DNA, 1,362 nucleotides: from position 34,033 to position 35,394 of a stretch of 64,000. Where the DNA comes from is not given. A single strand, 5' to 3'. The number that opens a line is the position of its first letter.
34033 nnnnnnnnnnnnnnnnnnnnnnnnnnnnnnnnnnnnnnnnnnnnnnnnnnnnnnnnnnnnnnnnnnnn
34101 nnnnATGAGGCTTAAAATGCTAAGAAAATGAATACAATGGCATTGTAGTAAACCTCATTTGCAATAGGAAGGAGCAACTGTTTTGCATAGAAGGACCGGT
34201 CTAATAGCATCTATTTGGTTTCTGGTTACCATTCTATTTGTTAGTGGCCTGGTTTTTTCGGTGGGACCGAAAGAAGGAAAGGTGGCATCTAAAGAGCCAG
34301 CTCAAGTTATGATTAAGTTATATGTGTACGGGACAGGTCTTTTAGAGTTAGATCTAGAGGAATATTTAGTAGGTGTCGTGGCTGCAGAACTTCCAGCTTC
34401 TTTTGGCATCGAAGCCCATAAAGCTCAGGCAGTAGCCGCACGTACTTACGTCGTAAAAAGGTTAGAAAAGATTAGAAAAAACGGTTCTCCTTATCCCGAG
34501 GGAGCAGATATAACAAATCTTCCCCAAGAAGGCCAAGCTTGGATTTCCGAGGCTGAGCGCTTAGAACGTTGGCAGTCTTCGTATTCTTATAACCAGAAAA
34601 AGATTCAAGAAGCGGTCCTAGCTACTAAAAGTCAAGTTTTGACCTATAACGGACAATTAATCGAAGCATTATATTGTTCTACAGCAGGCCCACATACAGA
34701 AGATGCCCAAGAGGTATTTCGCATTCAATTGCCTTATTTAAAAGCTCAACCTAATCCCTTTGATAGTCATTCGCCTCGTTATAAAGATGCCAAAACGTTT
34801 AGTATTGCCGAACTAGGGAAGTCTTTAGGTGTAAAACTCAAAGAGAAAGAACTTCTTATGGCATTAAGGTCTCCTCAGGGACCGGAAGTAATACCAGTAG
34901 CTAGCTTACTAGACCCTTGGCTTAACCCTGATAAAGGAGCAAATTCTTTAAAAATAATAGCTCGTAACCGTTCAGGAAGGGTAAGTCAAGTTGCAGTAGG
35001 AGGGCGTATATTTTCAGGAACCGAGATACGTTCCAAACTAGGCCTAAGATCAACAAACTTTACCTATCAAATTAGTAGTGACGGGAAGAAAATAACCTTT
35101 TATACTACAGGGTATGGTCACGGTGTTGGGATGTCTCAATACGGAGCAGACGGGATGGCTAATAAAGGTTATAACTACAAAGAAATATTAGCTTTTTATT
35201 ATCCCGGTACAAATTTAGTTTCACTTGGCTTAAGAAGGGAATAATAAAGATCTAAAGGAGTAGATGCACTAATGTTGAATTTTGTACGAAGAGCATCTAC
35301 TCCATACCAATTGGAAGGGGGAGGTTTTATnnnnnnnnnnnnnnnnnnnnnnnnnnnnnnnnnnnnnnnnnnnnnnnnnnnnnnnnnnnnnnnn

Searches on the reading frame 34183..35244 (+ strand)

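Call 78: search_protein_families(library=pfam, proteins=[window:34183-35244:+], max_evalue=0.01)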
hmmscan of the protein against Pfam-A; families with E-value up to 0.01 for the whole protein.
window:34183-35244:+ (353 aa): 1 family
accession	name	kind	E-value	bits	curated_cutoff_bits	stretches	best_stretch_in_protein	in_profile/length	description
PF08486.15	SpoIID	-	2.8e-22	79.6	23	1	55-155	10-97/97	Stage II sporulation protein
